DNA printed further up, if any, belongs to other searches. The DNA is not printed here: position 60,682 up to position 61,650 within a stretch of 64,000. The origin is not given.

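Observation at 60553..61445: Phd/PIN toxin-antitoxin cassette embedded inside the TPS operon; TpsB left without a canonical start codon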

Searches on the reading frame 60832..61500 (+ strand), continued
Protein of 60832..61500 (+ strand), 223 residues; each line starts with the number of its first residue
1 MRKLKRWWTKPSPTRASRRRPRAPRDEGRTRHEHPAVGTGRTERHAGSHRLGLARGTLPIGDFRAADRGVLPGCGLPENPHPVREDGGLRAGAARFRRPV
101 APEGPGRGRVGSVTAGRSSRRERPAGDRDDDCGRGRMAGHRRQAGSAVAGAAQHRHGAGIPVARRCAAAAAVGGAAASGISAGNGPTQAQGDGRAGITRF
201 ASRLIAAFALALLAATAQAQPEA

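Call 27: find_encoding_contigs(protein=P0004, flank=5000, max_places=2)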
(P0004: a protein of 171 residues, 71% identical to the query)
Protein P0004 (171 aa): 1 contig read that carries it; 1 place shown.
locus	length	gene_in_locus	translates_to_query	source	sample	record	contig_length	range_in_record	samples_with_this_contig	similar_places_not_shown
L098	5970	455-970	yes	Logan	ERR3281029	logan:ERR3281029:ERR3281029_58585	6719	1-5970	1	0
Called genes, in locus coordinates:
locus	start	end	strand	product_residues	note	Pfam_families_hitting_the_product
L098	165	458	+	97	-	PF02604:PhdYeFM_antitox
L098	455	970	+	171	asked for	PF01850:PIN (faint), PF13470:PIN_3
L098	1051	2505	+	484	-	PF07244:POTRA (faint), PF08479:POTRA_2, PF03865:ShlB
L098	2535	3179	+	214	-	PF14206:Cys_rich_CPCC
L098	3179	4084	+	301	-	PF14206:Cys_rich_CPCC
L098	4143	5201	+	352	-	PF14206:Cys_rich_CPCC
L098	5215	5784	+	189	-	-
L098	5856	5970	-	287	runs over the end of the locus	?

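Call 28: search_dna_similar(query=window:60908-61423:+, collection=plasmids, mode=protein, max_rows=15)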
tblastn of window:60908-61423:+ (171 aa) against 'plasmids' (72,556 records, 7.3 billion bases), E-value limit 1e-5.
Records with a match: 559; places in all: 602; records where one place covers at least 80% of the query: 18.
Best place of each record, by identity: <60% 559.
By first word of the organism name: Klebsiella 162; Xanthomonas 141; Pseudomonas 118; Aeromonas 28; Citrobacter 25; Enterobacter 18; Acetobacter 10; Escherichia 9; Mycetohabitans 6; Serratia 6; and 20 more.
By predicted mobility (MOB-suite, as given by PLSDB): conjugative 295; non-mobilizable 135; mobilizable 129.
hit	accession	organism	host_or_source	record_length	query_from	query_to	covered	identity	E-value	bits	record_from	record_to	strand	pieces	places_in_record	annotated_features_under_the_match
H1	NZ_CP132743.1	Mycetohabitans endofungorum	Rhizopus microsporus,culture isolated ...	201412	1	138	81%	42.6%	1e-18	89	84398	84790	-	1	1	putative toxin-antitoxin system toxin component, PIN family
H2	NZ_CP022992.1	Paraburkholderia aromaticivorans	-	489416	1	141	82%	41.1%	8e-18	87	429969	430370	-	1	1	putative toxin-antitoxin system toxin component, PIN family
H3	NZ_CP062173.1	Mycetohabitans rhizoxinica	Rhizopus microsporus,bacterial ...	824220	1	138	81%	41.3%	2e-18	89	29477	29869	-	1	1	putative toxin-antitoxin system toxin component, PIN family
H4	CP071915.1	Ralstonia solanacearum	Pogostemon cablin,Single strain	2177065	1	138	81%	40.8%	5e-16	82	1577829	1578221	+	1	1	putative toxin-antitoxin system toxin component, PIN family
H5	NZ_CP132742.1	Mycetohabitans endofungorum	Rhizopus microsporus,culture isolated ...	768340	1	138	81%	40.6%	1e-17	86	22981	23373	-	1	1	putative toxin-antitoxin system toxin component, PIN family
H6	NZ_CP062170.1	Mycetohabitans endofungorum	-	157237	1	138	81%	40.6%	1e-17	86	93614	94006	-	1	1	putative toxin-antitoxin system toxin component, PIN family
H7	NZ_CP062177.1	Mycetohabitans rhizoxinica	-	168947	1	138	81%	39.9%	1e-17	86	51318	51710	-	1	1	putative toxin-antitoxin system toxin component, PIN family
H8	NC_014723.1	Mycetohabitans rhizoxinica HKI 454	-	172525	1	138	81%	39.9%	1e-17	86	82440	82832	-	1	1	putative toxin-antitoxin system toxin component, PIN family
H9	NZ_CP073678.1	Cupriavidus sp. KK10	Isolate,A bacterial consortium from ...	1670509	1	138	81%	39.6%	8e-15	78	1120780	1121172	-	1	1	none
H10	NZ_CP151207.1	Citrobacter freundii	sewage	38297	1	148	87%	35.7%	2e-11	68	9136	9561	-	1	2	putative toxin-antitoxin system toxin component, PIN family | ribbon-helix-helix domain-containing protein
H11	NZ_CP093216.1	Escherichia coli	WWTP effluent receiving areas in the ...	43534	1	148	87%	35.7%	2e-11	68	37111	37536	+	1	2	putative toxin-antitoxin system toxin component, PIN family | ribbon-helix-helix domain-containing protein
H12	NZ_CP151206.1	Citrobacter freundii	sewage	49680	1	148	87%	35.7%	2e-11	68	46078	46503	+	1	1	putative toxin-antitoxin system toxin component, PIN family | ribbon-helix-helix domain-containing protein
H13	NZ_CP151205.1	Citrobacter freundii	sewage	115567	1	148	87%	35.7%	2e-11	68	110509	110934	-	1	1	putative toxin-antitoxin system toxin component, PIN family | ribbon-helix-helix domain-containing protein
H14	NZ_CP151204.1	Citrobacter freundii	sewage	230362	1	148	87%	35.7%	2e-11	68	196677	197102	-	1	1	putative toxin-antitoxin system toxin component, PIN family | ribbon-helix-helix domain-containing protein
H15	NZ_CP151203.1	Citrobacter freundii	-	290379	1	148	87%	35.7%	2e-11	68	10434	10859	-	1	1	putative toxin-antitoxin system toxin component, PIN family | ribbon-helix-helix domain-containing protein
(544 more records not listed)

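Call 29: find_encoding_contigs(protein=P0010, flank=4000, max_places=2)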
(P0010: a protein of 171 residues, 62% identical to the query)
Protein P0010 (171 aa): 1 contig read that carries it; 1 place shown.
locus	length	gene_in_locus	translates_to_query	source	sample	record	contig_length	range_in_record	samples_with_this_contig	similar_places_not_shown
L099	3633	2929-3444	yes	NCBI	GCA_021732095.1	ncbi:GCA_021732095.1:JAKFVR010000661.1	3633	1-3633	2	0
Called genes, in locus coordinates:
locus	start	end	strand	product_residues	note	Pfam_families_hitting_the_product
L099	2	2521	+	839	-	?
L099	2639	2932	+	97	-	PF02604:PhdYeFM_antitox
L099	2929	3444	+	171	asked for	PF01850:PIN (weak), PF13470:PIN_3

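Call 30: find_encoding_contigs(protein=P0011, flank=4000, max_places=2)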
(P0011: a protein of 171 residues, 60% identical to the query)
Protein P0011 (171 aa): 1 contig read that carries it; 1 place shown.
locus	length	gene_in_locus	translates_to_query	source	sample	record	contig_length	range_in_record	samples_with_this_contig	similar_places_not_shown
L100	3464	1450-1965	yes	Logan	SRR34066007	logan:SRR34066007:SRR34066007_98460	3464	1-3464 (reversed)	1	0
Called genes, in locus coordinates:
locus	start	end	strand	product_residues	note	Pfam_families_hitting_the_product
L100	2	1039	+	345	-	?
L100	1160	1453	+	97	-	PF02604:PhdYeFM_antitox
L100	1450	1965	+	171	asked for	PF01850:PIN (weak), PF13470:PIN_3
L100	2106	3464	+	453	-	?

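Call 49: find_encoding_contigs(protein=P0014, flank=3000, max_places=2)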
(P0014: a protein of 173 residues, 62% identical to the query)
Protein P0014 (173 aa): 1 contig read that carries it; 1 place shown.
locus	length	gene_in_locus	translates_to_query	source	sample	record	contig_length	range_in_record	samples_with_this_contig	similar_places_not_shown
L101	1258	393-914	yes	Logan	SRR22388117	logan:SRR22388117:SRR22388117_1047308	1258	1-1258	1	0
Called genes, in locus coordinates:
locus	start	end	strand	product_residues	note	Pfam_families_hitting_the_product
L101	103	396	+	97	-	PF02604:PhdYeFM_antitox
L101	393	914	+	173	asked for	PF01850:PIN (weak), PF13470:PIN_3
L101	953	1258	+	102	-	?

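Call 58: search_protein_families(library=ncbifam, proteins=[window:60908-61423:+, window:60832-61419:+], max_evalue=0.01)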
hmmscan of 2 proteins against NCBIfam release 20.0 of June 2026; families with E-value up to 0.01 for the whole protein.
window:60908-61423:+ (171 aa): 2 families
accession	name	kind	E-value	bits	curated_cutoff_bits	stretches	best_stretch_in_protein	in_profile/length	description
TIGR00305.1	TIGR00305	equivalog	3.4e-14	53.1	29.15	1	2-124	1-115/115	putative toxin-antitoxin system toxin component, PIN family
NF046100.1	RSP_2648_fam_PIN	equivalog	0.0021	18.1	170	1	24-121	17-109/177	RSP_2648 family PIN domain-containing protein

window:60832-61419:+ (196 aa): 0 families

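Call 59: search_protein_families(library=pfam, proteins=[window:60832-61419:+, L004:5925-6512:+, L002:3446-4033:+, L098:379-966:+], max_evalue=1)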
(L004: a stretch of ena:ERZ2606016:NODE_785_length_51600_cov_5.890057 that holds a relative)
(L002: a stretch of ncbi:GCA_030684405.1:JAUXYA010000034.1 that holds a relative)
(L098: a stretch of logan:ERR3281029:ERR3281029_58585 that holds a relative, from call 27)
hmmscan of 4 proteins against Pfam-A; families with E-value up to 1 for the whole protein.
window:60832-61419:+ (196 aa): 0 families

L004:5925-6512:+ (196 aa): 0 families

L002:3446-4033:+ (196 aa): 0 families

L098:379-966:+ (196 aa): 0 families

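Call 73: search_solved_structures(query=window:60908-61423:+, max_evalue=0.01)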
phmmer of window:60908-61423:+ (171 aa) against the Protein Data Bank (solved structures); distinct sequences matched with E-value up to 0.01: 0.

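Call 75: search_solved_structures(query=A1, max_evalue=0.1)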
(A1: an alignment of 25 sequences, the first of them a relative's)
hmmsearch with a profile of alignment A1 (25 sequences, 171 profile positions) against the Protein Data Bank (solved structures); distinct sequences matched with E-value up to 0.1: 0.

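Call 76: search_protein_families(library=padloc, proteins=[window:60908-61423:+], max_evalue=0.01)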
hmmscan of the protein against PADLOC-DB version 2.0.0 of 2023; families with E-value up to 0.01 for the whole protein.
window:60908-61423:+ (171 aa): 0 families

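Call 77: search_protein_representatives(protein=window:60832-61500:+)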
Query: 223 residues. Proteins with E-value up to 0.001 (for the whole library): 0; up to 1e-10: 0; up to 1e-30: 0. The best 0 are listed.
